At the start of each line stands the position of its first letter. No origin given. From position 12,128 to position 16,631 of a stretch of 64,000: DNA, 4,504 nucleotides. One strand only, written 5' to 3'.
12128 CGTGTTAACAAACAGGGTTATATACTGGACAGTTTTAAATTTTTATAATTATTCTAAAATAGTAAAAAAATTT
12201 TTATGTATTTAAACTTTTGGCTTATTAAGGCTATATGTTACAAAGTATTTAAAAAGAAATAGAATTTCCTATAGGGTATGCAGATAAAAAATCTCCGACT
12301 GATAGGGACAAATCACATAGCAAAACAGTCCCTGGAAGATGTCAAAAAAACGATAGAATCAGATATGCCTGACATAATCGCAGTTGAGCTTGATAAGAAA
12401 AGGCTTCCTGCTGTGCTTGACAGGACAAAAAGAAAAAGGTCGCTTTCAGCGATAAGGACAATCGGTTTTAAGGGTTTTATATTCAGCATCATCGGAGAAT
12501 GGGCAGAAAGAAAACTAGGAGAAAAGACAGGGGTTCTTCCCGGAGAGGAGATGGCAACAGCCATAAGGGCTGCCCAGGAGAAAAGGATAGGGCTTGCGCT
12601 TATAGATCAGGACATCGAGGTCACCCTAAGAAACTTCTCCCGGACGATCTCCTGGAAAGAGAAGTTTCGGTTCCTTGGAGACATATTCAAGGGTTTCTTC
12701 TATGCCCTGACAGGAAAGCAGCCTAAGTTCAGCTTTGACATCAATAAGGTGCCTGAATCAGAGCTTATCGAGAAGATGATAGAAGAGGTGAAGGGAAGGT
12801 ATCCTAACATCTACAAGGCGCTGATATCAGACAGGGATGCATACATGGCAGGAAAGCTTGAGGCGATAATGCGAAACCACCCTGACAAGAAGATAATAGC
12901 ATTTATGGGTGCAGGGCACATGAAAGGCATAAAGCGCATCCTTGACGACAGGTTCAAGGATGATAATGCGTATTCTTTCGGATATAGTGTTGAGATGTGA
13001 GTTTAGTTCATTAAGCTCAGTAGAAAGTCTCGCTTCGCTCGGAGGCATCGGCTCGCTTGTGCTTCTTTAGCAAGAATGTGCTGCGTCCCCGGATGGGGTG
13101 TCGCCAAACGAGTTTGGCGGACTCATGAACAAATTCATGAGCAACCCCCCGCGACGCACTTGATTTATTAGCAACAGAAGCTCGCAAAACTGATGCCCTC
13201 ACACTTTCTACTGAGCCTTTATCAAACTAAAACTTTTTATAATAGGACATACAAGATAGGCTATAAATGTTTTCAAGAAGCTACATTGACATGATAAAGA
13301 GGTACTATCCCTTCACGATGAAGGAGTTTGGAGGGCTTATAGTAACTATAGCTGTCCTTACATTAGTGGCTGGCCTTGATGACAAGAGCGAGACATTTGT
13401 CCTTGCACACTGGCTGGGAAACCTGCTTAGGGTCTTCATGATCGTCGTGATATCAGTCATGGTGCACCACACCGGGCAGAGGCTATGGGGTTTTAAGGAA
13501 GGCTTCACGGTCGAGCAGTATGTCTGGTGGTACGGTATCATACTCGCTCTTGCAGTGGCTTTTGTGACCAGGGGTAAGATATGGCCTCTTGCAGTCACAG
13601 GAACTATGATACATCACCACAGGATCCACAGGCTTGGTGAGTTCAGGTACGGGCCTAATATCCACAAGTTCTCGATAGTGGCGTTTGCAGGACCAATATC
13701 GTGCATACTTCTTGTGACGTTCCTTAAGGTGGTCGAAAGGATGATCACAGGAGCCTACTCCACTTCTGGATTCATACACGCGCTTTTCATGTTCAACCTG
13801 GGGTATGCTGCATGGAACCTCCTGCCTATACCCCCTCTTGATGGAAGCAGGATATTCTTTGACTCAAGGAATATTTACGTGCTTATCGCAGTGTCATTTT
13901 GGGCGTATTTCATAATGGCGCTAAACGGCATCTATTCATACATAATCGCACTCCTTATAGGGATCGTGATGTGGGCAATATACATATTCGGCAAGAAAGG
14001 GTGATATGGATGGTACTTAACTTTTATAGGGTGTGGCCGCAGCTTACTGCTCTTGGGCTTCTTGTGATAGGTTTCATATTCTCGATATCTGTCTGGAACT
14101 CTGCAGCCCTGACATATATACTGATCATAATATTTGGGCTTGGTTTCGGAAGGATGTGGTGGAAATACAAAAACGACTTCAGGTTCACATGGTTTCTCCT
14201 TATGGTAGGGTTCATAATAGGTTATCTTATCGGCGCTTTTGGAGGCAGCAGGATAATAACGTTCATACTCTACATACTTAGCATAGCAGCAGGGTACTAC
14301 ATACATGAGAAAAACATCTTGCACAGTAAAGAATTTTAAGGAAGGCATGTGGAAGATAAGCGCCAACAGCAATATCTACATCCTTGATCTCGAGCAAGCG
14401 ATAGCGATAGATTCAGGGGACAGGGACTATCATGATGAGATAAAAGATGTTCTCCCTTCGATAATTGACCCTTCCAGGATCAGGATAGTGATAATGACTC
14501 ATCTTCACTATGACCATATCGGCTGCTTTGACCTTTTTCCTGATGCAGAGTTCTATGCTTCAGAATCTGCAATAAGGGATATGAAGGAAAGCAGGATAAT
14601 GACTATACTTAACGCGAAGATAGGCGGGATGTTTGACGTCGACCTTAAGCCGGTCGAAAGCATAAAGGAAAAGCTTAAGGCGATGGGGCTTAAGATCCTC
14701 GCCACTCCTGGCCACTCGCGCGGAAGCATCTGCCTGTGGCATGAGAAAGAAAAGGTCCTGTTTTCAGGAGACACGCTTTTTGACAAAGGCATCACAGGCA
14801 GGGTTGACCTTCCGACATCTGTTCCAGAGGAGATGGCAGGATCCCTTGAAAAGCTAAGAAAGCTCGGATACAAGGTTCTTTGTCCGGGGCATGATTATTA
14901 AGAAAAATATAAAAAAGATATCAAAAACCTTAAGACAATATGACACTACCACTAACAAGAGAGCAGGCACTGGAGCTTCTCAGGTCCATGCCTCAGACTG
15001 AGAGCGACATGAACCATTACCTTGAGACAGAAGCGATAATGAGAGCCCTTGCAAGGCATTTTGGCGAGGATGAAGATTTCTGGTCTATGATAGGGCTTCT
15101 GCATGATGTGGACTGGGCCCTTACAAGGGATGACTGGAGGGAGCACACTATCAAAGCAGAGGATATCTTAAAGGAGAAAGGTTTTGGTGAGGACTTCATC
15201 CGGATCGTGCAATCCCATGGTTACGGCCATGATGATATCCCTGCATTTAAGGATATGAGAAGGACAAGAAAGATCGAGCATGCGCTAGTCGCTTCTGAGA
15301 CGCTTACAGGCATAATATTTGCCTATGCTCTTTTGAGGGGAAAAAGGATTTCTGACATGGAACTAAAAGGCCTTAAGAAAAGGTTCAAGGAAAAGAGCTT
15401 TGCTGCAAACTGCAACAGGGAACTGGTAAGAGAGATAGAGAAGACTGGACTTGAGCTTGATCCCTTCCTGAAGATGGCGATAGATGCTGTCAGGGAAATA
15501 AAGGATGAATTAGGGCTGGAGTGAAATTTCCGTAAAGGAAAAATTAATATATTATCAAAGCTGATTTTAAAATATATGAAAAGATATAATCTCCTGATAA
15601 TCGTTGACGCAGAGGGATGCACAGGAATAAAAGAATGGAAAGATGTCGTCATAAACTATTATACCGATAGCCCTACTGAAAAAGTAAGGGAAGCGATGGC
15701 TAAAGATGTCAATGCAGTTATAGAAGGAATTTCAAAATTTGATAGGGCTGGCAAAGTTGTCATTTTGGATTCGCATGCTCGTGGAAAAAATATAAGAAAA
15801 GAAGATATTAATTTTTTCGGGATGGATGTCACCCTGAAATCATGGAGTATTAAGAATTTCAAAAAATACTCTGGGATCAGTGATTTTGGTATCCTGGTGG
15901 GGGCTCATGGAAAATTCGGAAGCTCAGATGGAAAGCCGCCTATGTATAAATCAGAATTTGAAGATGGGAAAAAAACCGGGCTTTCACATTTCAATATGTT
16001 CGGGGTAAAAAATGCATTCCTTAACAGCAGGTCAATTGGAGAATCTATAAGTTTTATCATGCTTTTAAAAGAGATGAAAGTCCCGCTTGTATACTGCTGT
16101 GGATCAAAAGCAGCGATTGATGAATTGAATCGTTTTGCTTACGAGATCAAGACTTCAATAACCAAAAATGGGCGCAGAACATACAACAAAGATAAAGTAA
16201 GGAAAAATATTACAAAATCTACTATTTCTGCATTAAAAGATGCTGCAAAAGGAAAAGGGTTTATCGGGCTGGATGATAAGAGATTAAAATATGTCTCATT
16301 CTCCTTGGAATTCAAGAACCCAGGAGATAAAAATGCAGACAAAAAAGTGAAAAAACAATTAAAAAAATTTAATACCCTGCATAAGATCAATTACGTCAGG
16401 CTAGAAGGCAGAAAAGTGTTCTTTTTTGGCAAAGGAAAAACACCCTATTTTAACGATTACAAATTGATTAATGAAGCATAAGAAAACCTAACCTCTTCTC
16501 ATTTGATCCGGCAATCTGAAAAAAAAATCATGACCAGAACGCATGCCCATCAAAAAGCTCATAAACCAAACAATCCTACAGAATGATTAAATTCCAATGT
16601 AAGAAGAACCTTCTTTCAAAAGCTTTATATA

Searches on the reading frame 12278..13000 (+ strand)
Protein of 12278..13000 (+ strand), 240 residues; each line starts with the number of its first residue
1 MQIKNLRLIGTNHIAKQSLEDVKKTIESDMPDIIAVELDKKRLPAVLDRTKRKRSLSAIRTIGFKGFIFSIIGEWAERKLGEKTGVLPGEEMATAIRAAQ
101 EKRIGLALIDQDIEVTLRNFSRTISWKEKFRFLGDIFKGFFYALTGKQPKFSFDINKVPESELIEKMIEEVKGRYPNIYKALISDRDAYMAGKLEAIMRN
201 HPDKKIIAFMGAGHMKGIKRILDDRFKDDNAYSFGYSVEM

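Call 25: search_protein_families(library=pfam, proteins=[window:12278-13000:+], max_evalue=0.0001)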
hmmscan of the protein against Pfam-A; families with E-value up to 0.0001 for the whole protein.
window:12278-13000:+ (240 aa): 1 family
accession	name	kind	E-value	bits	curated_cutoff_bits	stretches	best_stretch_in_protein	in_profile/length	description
PF01963.22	TraB_PrgY_gumN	-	8.9e-23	81.9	26.8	1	7-223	13-252/263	TraB/PrgY/gumN family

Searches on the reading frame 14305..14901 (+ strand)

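Call 25: search_protein_families(library=pfam, proteins=[window:14305-14901:+], max_evalue=0.0001)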
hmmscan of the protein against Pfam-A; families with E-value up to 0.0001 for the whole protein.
window:14305-14901:+ (198 aa): 3 families
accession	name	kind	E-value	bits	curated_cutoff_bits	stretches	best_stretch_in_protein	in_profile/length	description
PF00753.33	Lactamase_B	-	1.6e-20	74.3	22.7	1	54-196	39-196/196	Metallo-beta-lactamase superfamily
PF19583.5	ODP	-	2.8e-09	37.6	27.2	1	25-157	7-136/194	ODP family beta lactamase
PF12706.13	Lactamase_B_2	-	8e-07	29.3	27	1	55-156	27-142/200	Beta-lactamase superfamily domain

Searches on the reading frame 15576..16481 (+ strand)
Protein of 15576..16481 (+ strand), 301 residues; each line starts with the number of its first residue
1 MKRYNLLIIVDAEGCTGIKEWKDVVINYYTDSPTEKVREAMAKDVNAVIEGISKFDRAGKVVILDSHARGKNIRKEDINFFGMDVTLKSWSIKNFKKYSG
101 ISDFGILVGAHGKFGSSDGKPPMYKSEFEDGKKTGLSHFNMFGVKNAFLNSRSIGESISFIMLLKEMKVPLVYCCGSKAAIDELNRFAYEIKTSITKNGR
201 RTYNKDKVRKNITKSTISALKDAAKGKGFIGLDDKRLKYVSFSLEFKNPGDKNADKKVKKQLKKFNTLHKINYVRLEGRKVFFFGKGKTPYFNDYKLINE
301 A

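Call 4: search_protein_families(library=pfam, proteins=[window:15576-16481:+], max_evalue=0.001)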
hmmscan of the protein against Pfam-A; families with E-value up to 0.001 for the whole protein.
window:15576-16481:+ (301 aa): 1 family
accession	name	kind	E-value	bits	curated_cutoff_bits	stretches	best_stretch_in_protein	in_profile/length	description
PF04951.18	Peptidase_M55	-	4.4e-22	79.2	25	2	6-119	3-112/264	D-aminopeptidase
